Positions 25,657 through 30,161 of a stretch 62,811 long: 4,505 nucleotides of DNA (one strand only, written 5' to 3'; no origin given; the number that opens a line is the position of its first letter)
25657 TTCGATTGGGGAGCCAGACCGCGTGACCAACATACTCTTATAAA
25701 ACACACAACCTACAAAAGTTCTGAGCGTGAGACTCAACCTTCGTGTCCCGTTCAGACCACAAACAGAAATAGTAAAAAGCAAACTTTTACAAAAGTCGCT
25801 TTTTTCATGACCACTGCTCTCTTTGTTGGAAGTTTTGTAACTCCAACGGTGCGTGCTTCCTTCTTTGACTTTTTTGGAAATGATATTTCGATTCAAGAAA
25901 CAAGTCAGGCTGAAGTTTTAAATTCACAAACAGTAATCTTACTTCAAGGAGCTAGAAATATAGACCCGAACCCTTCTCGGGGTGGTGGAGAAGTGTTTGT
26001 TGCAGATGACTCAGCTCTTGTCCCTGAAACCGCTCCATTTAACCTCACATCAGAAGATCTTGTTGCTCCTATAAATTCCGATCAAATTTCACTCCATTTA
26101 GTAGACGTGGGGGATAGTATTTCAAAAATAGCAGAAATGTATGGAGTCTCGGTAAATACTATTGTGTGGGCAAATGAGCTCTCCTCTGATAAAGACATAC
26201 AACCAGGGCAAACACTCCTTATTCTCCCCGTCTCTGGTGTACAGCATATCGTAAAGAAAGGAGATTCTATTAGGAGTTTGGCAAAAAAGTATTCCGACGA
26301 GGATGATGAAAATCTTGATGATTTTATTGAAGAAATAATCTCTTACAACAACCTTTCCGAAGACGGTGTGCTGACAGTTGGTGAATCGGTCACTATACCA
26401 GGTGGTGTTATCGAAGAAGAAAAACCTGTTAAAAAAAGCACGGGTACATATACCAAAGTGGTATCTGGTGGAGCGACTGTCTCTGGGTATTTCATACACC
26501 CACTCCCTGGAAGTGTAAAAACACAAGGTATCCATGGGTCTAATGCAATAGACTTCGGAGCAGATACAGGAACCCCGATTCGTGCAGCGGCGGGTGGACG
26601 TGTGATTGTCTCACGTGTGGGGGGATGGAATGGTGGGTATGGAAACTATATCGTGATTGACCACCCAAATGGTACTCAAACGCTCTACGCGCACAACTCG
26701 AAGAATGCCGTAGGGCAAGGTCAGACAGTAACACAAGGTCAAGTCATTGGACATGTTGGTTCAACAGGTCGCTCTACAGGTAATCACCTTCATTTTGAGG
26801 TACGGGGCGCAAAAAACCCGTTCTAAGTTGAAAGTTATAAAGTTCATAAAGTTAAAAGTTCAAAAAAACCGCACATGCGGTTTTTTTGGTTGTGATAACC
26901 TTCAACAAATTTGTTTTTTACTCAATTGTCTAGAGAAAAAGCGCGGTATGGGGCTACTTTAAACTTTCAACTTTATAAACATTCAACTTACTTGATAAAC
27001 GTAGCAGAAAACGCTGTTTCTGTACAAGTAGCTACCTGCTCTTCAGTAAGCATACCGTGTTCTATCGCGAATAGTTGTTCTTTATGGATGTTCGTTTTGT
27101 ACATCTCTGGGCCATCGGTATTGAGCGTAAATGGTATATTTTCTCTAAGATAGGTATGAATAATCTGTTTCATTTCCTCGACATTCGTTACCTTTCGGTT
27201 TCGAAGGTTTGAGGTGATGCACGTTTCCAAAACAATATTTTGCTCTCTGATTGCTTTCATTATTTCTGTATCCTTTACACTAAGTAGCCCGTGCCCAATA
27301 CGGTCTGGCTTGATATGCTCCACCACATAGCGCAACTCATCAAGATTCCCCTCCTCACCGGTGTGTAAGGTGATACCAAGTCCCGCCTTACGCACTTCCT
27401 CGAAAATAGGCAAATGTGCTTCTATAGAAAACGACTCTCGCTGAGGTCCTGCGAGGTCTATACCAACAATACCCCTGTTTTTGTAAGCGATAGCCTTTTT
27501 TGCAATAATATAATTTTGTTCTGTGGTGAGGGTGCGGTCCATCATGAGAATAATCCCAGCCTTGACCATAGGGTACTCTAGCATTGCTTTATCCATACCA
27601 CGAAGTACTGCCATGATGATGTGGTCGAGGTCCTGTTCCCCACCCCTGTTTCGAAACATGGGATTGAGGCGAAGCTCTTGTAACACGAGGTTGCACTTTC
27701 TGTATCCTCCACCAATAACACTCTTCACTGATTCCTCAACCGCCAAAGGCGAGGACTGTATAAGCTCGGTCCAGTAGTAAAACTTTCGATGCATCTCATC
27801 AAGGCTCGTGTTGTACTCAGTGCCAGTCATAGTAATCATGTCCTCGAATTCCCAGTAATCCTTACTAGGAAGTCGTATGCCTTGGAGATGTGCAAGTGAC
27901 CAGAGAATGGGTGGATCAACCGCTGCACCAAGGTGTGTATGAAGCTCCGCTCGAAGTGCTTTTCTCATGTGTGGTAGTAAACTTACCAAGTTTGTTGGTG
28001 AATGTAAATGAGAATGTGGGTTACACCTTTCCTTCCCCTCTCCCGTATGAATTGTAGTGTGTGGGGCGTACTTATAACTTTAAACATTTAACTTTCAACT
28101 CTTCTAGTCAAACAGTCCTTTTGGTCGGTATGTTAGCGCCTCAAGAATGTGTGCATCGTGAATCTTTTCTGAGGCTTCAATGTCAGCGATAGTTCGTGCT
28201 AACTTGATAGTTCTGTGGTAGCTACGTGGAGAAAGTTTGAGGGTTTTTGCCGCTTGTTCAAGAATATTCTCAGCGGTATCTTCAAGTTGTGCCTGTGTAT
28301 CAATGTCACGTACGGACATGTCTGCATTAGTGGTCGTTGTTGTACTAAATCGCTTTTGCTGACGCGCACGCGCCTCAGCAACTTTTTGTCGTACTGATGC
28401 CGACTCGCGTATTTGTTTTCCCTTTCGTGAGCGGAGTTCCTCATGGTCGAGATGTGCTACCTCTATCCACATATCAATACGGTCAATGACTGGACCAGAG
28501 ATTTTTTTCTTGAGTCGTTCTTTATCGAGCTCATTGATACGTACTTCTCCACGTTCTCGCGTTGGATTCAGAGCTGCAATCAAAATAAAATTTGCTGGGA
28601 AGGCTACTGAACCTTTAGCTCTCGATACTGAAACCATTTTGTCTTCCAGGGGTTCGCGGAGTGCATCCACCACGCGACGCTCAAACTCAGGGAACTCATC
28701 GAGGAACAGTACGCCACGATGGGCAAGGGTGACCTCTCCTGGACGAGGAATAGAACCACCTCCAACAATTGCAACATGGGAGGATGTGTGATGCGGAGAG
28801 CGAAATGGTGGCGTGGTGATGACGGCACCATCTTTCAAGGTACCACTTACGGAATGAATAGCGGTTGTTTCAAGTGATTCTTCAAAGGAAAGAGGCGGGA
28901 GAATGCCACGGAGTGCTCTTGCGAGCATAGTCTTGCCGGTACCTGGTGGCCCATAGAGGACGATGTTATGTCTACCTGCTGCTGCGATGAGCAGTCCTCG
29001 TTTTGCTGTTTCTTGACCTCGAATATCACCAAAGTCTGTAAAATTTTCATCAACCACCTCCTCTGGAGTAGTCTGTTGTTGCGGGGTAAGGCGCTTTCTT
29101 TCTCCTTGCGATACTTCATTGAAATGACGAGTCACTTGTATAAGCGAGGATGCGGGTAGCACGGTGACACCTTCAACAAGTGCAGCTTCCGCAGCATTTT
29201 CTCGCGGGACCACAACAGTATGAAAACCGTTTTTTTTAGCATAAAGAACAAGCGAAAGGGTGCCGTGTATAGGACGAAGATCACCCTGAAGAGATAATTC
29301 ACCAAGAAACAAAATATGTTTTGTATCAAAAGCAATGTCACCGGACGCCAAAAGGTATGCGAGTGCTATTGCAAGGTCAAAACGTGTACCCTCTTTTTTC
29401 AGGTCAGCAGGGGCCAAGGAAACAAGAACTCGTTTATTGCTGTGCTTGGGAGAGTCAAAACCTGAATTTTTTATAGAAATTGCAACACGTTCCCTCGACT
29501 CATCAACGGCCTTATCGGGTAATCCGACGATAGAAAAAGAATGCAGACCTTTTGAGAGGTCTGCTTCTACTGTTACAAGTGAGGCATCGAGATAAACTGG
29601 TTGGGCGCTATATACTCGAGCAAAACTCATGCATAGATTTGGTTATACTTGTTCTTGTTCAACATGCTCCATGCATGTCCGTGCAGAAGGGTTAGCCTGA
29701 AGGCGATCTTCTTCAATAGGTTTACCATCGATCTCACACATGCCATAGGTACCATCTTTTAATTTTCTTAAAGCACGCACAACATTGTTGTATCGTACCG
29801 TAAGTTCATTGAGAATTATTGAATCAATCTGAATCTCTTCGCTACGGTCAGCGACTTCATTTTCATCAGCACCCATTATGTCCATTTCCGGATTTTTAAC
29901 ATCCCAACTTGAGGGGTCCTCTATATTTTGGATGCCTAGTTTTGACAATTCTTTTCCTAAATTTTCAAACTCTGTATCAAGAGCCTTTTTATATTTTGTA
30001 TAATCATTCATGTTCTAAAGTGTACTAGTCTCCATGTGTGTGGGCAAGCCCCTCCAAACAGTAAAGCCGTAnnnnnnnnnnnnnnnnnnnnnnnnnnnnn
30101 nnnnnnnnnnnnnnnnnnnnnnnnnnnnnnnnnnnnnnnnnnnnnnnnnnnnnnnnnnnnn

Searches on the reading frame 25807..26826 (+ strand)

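Call 10: search_protein_families(library=pfam, max_evalue=0.01, proteins=[window:25807-26826:+])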
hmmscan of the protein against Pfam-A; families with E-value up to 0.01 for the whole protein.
window:25807-26826:+ (339 aa): 5 families
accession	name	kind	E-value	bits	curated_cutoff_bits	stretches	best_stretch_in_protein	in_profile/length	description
PF01551.29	Peptidase_M23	-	6.1e-31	106.9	28.7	1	245-337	3-92/96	Peptidase family M23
PF01476.26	LysM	-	2.1e-20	72.8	20.9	2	99-139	3-42/43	LysM domain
PF23473.1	LysM3_LYK4_5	-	2.4e-11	43.9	29.3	1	98-139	6-46/48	LYK4/5 LysM3 domain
PF23446.1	LysM1_NFP_LYK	-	0.00028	22.1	36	1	104-142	17-55/60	NFP/LYK LysM1 domain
PF13384.12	HTH_23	-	0.0079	16.4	24.6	0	96-119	11-34/50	Homeodomain-like domain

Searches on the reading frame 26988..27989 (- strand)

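Call 10: search_protein_families(library=pfam, max_evalue=0.01, proteins=[window:26988-27989:-])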
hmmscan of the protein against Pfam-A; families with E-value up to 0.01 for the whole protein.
window:26988-27989:- (333 aa): 2 families
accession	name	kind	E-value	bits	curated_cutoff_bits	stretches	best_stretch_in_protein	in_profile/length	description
PF00962.28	A_deaminase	-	2.6e-48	165.2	27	1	13-332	2-315/330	Adenosine deaminase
PF01979.26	Amidohydro_1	-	2.6e-05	24.1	25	1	163-325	101-293/345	Amidohydrolase family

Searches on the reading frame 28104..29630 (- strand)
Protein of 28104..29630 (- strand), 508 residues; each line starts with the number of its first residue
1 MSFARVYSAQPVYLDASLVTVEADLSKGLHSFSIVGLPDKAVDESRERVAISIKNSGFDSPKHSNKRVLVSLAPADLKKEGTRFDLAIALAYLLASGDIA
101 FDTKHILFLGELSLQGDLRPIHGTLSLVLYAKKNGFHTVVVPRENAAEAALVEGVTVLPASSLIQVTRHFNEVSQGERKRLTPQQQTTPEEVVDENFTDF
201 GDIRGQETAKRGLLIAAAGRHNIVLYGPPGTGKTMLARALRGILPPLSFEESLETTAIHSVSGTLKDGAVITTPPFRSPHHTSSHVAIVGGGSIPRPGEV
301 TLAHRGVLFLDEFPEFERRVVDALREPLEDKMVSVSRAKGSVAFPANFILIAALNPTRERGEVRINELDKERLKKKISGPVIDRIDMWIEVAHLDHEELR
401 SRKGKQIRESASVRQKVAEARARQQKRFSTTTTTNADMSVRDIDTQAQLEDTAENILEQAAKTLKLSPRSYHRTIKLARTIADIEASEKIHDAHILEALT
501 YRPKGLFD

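Call 10: search_protein_families(library=pfam, max_evalue=0.01, proteins=[window:28104-29630:-])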
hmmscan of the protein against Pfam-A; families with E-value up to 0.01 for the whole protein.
window:28104-29630:- (508 aa): 17 families
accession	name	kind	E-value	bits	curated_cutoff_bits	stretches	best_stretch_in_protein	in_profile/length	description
PF01078.27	Mg_chelatase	-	8.4e-79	264.2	20.3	1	199-398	1-206/207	Magnesium chelatase, subunit ChlI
PF13541.12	ChlI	-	1e-40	138.8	27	1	21-145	1-121/121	Subunit ChlI of Mg-chelatase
PF13335.12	Mg_chelatase_C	-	1.9e-27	96.1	26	1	409-502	3-94/94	Magnesium chelatase, subunit ChlI C-terminal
PF07728.20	AAA_5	-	2.4e-10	41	22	1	222-361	1-127/139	AAA domain (dynein-related subfamily)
PF00493.29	MCM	-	2.9e-10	40.1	23.3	1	297-391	114-204/224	MCM P-loop domain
PF05362.19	Lon_C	-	6.1e-07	29.6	21.1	1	18-149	42-176/205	Lon protease (S16) C-terminal proteolytic domain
PF00004.35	AAA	-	1e-05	26.4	21.2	1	223-242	1-20/131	ATPase family associated with various cellular activities (AAA)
PF00158.32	Sigma54_activat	-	7.9e-05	22.8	20.2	0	295-355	84-142/168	Sigma-54 interaction domain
PF05496.18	RuvB_N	-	8.7e-05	22.8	27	0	221-239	34-52/159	Holliday junction DNA helicase RuvB P-loop domain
PF13401.12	AAA_22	-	0.00051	20.8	27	1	220-244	5-29/130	AAA domain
PF13191.12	AAA_16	-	0.00057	20.9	32.6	1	217-241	20-45/167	AAA ATPase domain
PF07726.17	AAA_3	-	0.00061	20.1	27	0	307-372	65-128/131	ATPase family associated with various cellular activities (AAA)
PF00005.33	ABC_tran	-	0.00088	20.3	25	0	222-247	13-38/137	ABC transporter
PF13479.12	AAA_24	-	0.0018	18.6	27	1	222-257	4-38/195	AAA domain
PF13521.12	AAA_28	-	0.0026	18.5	27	1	223-242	2-21/164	AAA domain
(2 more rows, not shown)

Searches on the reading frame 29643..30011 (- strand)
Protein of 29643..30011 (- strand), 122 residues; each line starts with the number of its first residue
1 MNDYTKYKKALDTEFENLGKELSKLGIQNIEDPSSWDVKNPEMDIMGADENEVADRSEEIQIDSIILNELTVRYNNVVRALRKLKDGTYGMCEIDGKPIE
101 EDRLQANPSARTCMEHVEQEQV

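Call 10: search_protein_families(library=pfam, max_evalue=0.01, proteins=[window:29643-30011:-])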
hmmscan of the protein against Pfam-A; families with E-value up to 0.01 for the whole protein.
window:29643-30011:- (122 aa): 1 family
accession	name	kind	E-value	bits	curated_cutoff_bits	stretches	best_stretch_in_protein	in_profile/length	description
PF01258.23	zf-dskA_traR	-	1.1e-05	25.7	24.9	1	87-115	1-29/36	Prokaryotic dksA/traR C4-type zinc finger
